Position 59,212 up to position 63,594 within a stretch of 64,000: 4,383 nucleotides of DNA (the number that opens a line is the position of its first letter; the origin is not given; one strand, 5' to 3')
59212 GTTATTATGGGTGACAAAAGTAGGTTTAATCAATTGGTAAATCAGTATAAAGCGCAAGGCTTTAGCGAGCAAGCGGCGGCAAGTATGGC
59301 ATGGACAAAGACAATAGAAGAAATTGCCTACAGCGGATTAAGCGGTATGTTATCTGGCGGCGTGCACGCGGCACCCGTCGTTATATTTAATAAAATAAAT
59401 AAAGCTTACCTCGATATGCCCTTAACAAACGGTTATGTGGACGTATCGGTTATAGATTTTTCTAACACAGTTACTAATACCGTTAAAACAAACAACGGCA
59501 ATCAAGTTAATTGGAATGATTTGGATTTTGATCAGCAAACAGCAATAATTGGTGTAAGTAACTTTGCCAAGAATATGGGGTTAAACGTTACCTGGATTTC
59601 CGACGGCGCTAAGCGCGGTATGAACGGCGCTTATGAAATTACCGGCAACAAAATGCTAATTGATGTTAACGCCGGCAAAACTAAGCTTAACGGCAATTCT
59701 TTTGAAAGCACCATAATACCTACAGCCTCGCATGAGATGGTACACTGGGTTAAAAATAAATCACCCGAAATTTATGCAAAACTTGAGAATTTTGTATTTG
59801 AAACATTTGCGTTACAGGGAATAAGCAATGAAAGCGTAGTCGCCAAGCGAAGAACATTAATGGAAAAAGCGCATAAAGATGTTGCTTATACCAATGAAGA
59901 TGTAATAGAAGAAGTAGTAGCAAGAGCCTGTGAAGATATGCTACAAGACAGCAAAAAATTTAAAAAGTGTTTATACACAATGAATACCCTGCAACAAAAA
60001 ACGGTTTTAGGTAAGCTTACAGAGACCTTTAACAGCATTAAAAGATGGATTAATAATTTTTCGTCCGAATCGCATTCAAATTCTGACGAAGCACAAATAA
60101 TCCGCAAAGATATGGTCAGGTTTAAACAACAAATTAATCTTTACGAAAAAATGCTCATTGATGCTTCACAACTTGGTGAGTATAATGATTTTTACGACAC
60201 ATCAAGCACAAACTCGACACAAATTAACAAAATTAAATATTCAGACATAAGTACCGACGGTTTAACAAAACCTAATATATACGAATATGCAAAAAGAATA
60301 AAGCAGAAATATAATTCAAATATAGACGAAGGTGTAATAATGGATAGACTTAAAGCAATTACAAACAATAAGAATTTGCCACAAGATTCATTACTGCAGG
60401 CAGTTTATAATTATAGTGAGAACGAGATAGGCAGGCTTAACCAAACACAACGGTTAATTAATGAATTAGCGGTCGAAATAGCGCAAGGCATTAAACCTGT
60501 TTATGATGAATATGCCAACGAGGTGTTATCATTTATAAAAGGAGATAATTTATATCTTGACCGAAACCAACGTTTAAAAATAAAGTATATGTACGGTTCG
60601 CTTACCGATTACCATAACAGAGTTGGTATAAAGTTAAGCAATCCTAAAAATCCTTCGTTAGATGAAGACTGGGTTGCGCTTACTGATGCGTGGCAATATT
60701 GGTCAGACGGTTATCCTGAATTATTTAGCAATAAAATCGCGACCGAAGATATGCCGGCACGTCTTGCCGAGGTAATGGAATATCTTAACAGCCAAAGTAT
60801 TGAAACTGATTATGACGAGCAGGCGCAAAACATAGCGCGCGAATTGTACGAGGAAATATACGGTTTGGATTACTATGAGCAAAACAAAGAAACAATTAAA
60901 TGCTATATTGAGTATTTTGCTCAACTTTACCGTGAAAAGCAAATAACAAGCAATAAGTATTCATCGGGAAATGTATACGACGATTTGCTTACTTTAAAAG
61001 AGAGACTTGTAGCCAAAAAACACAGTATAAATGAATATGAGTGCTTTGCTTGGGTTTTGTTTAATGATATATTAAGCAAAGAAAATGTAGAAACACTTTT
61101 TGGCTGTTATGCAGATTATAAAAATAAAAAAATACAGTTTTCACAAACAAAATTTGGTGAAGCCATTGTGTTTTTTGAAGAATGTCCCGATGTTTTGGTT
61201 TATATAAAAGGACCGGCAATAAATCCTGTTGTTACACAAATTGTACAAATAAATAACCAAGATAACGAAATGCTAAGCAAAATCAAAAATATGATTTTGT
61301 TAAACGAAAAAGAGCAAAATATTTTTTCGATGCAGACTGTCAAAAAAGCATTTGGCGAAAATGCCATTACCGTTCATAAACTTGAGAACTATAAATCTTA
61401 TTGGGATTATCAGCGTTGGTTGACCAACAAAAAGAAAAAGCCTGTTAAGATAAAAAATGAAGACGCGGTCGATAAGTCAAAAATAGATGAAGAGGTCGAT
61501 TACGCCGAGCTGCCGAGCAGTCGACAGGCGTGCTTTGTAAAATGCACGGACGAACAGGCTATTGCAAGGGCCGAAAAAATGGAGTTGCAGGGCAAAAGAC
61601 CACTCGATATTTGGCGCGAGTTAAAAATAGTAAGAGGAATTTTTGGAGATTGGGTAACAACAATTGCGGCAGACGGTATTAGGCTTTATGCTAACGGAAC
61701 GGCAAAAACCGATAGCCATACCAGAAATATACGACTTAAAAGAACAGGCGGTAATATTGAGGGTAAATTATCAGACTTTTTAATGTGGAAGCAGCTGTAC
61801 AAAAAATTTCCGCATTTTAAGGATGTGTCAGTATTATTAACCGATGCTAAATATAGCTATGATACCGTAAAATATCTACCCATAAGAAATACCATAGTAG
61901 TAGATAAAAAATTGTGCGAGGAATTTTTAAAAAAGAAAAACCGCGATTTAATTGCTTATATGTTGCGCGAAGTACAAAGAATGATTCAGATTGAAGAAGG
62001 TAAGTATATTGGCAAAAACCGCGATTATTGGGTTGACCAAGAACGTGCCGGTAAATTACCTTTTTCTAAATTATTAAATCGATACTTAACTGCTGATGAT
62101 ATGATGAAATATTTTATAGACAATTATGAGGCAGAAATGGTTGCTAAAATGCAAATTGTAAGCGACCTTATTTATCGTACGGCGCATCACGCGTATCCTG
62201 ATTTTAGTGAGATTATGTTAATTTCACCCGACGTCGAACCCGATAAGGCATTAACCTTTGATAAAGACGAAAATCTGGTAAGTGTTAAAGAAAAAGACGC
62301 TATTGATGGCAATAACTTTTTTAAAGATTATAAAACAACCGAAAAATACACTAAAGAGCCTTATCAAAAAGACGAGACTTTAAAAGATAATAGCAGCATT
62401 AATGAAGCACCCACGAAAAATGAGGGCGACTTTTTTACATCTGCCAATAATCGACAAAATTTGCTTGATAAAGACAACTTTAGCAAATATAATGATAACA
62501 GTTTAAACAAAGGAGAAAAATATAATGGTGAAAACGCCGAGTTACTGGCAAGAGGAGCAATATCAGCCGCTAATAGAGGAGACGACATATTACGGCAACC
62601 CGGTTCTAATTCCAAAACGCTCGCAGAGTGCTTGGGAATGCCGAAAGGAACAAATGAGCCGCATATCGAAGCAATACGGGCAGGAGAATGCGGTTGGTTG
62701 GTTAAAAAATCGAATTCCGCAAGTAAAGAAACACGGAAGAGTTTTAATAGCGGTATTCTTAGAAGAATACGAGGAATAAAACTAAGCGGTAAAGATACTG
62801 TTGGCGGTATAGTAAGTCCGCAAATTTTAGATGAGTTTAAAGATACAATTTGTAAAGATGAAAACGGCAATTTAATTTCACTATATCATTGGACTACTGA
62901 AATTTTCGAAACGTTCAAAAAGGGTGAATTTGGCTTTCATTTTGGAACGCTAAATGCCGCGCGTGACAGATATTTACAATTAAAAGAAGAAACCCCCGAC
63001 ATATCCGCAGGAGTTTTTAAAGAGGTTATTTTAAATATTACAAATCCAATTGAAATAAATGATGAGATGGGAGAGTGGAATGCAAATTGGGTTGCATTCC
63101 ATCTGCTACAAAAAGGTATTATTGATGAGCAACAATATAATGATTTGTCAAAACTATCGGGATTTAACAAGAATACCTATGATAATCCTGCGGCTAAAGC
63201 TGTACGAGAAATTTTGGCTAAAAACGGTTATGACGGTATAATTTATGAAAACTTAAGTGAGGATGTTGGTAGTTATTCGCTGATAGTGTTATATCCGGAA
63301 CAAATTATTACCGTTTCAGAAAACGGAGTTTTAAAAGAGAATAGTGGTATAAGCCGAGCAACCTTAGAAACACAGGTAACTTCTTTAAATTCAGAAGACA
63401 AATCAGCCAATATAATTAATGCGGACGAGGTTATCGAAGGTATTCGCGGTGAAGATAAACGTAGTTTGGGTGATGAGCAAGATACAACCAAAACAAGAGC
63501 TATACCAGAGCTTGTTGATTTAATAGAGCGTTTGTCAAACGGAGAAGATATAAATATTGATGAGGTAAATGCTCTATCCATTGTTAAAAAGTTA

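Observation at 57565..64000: An uninterrupted ORF of at least 2145 codons that the ORF track misses: a phage polyvalent protein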

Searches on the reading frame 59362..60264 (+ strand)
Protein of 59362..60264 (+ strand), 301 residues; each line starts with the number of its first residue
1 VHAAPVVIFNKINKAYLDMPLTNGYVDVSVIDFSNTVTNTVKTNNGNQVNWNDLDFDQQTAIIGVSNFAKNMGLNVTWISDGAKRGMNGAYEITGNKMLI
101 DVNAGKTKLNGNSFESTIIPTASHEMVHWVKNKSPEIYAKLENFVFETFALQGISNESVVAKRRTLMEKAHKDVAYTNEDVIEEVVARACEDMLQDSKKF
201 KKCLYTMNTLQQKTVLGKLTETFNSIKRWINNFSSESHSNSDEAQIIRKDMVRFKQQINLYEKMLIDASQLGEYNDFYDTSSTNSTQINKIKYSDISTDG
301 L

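Call 27: search_solved_structures(query=A1, max_evalue=10, show_alignments=2)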
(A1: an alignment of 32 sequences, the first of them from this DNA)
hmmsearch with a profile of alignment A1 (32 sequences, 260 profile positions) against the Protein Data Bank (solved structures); distinct sequences matched with E-value up to 10: 3.
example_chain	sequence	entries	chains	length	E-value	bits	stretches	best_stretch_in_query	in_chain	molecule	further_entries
5y81_H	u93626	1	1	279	0.48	12.9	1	86-159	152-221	Chromatin modification-related protein EAF5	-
1p68_A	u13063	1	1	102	2.2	10.8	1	172-238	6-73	De novo designed protein S-824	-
7mwr_B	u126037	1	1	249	7.8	8.9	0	129-229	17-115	LHD101B4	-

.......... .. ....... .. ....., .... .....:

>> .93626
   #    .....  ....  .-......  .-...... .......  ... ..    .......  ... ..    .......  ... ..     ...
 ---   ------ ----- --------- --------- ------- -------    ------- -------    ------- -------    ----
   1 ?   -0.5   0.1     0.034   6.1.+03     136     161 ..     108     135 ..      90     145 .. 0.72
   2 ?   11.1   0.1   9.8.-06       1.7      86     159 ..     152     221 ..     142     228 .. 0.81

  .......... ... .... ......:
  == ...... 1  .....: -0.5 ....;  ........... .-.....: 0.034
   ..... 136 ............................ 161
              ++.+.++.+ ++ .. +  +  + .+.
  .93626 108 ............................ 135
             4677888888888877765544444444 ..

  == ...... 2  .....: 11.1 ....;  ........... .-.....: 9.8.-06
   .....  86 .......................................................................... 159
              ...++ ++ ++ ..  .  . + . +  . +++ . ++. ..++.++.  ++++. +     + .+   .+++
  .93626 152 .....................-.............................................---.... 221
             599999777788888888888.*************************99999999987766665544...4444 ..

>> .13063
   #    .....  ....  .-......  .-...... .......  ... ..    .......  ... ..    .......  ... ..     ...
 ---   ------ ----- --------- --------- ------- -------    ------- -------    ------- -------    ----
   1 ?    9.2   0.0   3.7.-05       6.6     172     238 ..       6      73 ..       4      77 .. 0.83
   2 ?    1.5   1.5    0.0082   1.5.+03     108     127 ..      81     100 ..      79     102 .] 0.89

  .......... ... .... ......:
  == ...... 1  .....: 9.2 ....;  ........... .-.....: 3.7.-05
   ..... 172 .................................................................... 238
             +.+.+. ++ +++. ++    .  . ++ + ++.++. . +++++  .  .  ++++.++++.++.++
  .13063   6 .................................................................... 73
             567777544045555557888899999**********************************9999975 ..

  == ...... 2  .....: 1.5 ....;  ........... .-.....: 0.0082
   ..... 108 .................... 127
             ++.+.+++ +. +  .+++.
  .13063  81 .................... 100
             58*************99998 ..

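Call 43: predict_structure(alignment_id=A1)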
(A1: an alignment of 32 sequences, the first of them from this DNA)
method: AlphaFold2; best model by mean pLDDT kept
length: 271 residues; sequences in the alignment: 32
mean_pLDDT: 86.9   pTM: 0.87
mean pLDDT of the five models: 86.9, 85.4, 84.0, 83.7, 83.6
residues with pLDDT >= 90: 175; 70-90: 56; 50-70: 33; < 50: 7
segments of 3 or more residues with pLDDT < 50: 98-102
pLDDT, mean of each block of 10 residues (from residue 1): 60 89 90 94 88 92 95 93 94 72 71 97 94 98 97 96 96 98 93 74 54 70 84 95 96 93 77 52
secondary structure, 60 per line:
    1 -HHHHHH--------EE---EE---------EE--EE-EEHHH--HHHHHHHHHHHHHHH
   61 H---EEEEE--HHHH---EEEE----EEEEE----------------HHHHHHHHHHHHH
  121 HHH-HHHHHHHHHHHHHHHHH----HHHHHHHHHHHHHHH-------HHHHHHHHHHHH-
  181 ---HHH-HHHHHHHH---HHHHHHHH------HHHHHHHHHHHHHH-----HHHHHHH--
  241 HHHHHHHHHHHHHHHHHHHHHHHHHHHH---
elements in order: H2-7 H46-61 E65-69 H72-75 E79-82 E87-91 H108-123 H125-141 H146-160 H168-179 H188-195 H199-206 H213-226 H232-238 H241-268
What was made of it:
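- On Zincin-like metallopeptidase of polyvalent proteins (MPTase): The AF2 topology fits (call 43).
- The AF2 model has pLDDT 87 with the order helix, three strands, HExxH helix, Glu helix (call 43).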

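Call 45: fold_search(model_id=the predicted structure, library=pdb)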
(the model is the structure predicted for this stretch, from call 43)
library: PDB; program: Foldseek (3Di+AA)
matches with E <= 10: 146; with E <= 0.001: 0
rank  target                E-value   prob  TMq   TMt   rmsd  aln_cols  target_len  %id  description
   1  4dv8                  2.2e-01  0.28  0.18  0.11  15.5       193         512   12  Anthrax Lethal Factor metalloproteinase in complex with the Hydroxamic acid based small molecule PT8421 (released 2012-03-14)
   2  4pkq                  2.3e-01  0.28  0.22  0.14  15.3       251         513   13  Anthrax toxin lethal factor with bound zinc (released 2014-11-12)
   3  4wf6                  4.1e-01  0.20  0.17  0.11  15.8       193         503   13  Anthrax toxin lethal factor with bound small molecule inhibitor MK-31 (released 2015-09-09)
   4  4xm6                  4.7e-01  0.18  0.18  0.11  15.6       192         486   14  Anthrax toxin lethal factor with ligand-induced binding pocket (released 2015-11-11)
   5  4xm8                  6.3e-01  0.15  0.18  0.11  15.8       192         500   14  Anthrax toxin lethal factor with ligand-induced binding pocket (released 2015-11-11)
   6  4pkt                  6.9e-01  0.20  0.21  0.13  14.5       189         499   13  Anthrax toxin lethal factor with bound small molecule inhibitor 13 (released 2014-11-12)
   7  9bz4_D                8.0e-01  0.06  0.11  0.08  23.7       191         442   12  Crystal structure of the C2 and GAP domains of human p120RasGAP (released 2025-01-22)
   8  3o1i_A                1.8e+00  0.04  0.11  0.11  27.0       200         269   16  Crystal Structure of the TorS sensor domain - TorT complex in the absence of ligand (released 2011-12-21)
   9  9cxj_B                2.0e+00  0.08  0.18  0.11  14.7       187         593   16  Structure of PDE6C in complex with the rod inhibitory p gamma subunit with disordered GafA region (released 2024-12-18)
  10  3kv0                  2.0e+00  0.06  0.15  0.19  17.0       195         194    9  Crystal structure of HET-C2: A FUNGAL GLYCOLIPID TRANSFER PROTEIN (GLTP) (released 2010-02-23)
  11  8fed_J                2.0e+00  0.06  0.16  0.16  17.7       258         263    7  Structure of Mce1-LucB complex from Mycobacterium smegmatis (Map1) (released 2023-02-22)
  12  1g5j_A                2.3e+00  0.04  0.12  0.16  16.9       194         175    8  COMPLEX OF BCL-XL WITH PEPTIDE FROM BAD (released 2001-02-07)
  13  9cxj_A                2.4e+00  0.08  0.19  0.11  14.3       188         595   13  Structure of PDE6C in complex with the rod inhibitory p gamma subunit with disordered GafA region (released 2024-12-18)
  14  5xap                  2.5e+00  0.08  0.16  0.08  15.9       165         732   12  Crystal structure of SecDF in I form (C2 space group) (released 2017-05-17)
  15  7mwq_A                2.5e+00  0.04  0.13  0.16  20.0       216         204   12  Structure of De Novo designed beta sheet heterodimer LHD29A53/B53 (released 2022-01-19)
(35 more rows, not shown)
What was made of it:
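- On Zincin-like metallopeptidase of polyvalent proteins (MPTase): The top six PDB hits are anthrax lethal factor, but at E 0.2-0.7 (call 45).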

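Call 89: search_protein_families(library=pfam, proteins=[window:59362-60264:+], max_evalue=1)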
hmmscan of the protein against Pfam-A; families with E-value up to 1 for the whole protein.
seq(301 aa): 2 families
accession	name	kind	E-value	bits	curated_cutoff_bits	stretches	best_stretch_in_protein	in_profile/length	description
PF06812.17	ImpA_N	-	0.0012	19.3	26.9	1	176-245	36-106/119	ImpA, N-terminal, type VI secretion system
PF21907.4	SAM_CEP-1_C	-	0.0092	16.7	26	1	190-278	5-95/103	CEP-1 C-terminal SAM domain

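Call 91: fold_search(model_id=the predicted structure, library=viral)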
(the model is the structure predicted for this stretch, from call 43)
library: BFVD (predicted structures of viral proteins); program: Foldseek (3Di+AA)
matches with E <= 10: 261; with E <= 0.001: 9
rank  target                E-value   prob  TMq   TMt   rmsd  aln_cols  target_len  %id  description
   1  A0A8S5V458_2          2.7e-08  1.00  0.57  0.16  12.1       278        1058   21  PolyVal ADP-Ribosyltransferase [Myoviridae sp. ct8iP21]
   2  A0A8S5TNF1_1          2.1e-07  1.00  0.58  0.15   8.2       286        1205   20  Large polyvalent protein-associated domain-containing protein [Podoviridae sp. ct90d35]
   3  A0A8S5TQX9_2          5.4e-07  1.00  0.59  0.16  10.1       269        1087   22  Uncharacterized protein [Myoviridae sp. ctY1522]
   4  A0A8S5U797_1          2.3e-06  1.00  0.46  0.13  12.5       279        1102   18  Large polyvalent protein-associated domain 3 (Fragment) [Podoviridae sp. ctngc57]
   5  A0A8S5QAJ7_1          6.6e-05  1.00  0.37  0.10  13.2       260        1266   18  Phage MuF C-terminal domain-containing protein [Podoviridae sp. ctZ5d16]
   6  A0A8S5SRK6            9.6e-05  1.00  0.49  0.19   9.3       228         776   18  IrrE N-terminal-like domain (Fragment) [Podoviridae sp. ctIi724]
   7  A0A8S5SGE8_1          1.2e-04  1.00  0.34  0.08  13.1       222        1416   18  Nuclease [Podoviridae sp. ctZih56]
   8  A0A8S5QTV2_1          2.5e-04  1.00  0.38  0.11  13.9       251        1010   16  Nuclease [Podoviridae sp. ctKS020]
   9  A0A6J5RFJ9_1          5.1e-04  1.00  0.48  0.13   6.7       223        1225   15  Large polyvalent protein associated domain-containing protein [uncultured Caudovirales phage]
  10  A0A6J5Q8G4            4.1e-03  0.99  0.33  0.18  10.0       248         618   11  Phage head morphogenesis domain containing protein [uncultured Caudovirales phage]
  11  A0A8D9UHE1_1          5.5e-03  1.00  0.34  0.10  15.5       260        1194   16  PolyVal ADP-ribosyltransferase [Myoviridae sp. ctjz83]
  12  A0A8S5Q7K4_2          6.9e-03  1.00  0.39  0.09   9.6       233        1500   17  Large polyvalent protein-associated domain-containing protein [Podoviridae sp. ctJaJ36]
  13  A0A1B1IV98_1          9.2e-03  0.95  0.30  0.13  15.1       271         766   13  (no name in the UniProt tables at hand)
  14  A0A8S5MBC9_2          1.1e-02  0.99  0.39  0.09  17.7       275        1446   19  L,D-TPase catalytic domain-containing protein [Podoviridae sp. ct53O25]
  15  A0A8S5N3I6            1.9e-02  0.95  0.30  0.13  16.7       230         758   16  Uncharacterized protein (Fragment) [Myoviridae sp. ct96L1]
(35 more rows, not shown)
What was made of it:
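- On Zincin-like metallopeptidase of polyvalent proteins (MPTase): BFVD hits include an 'IrrE N-terminal-like' protein at E 1e-4 (call 91).
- Nine BFVD matches at E<=1e-3 are all pieces of giant 'PolyVal ART', 'LPD-containing', 'MuF_C' or 'IrrE N-terminal-like' proteins of uncultured phages (call 91).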

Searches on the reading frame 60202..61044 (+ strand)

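Call 89: search_protein_families(library=pfam, proteins=[window:60202-61044:+], max_evalue=1)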
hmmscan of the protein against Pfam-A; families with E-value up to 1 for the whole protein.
seq(281 aa): 1 family
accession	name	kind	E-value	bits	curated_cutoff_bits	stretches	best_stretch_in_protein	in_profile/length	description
PF20811.2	PARG_cat_N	-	0.17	12.6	25.6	1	212-246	75-109/118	Poly (ADP-ribose) glycohydrolase (PARG), helical domain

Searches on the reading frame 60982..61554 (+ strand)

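Call 89: search_protein_families(library=pfam, proteins=[window:60982-61554:+], max_evalue=1)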
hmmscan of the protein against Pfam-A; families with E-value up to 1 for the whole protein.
seq(191 aa): 2 families
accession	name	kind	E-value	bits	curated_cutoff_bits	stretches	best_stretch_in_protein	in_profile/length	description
PF14172.12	DUF4309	-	0.082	13.2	25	0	33-57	38-62/133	Domain of unknown function (DUF4309)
PF00622.36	SPRY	-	0.16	12.5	26.3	1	39-72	68-101/121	SPRY domain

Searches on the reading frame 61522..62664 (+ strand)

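Call 89: search_protein_families(library=pfam, proteins=[window:61522-62664:+], max_evalue=1)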
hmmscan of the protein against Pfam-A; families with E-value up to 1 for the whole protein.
seq(381 aa): 1 family
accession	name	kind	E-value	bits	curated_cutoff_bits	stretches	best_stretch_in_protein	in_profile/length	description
PF18838.6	LPD23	-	0.068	13.4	27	0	10-33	12-35/58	Large polyvalent protein associated domain 23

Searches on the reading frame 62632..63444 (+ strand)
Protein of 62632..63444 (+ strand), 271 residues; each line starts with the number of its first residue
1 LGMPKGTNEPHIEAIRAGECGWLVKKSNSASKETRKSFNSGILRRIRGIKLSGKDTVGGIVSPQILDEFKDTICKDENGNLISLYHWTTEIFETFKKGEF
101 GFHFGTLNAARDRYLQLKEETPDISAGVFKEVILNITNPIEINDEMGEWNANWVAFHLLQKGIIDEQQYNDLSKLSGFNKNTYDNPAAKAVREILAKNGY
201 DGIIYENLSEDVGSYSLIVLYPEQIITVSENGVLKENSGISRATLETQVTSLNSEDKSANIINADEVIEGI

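Call 89: search_protein_families(library=pfam, proteins=[window:62632-63444:+], max_evalue=1)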
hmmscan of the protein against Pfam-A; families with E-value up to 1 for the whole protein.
seq(271 aa): 1 family
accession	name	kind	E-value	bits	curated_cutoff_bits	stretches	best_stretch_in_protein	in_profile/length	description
PF18760.7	ART-PolyVal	-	4.5e-11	44.1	31.2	1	76-231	1-136/140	ADP-Ribosyltransferase in polyvalent proteins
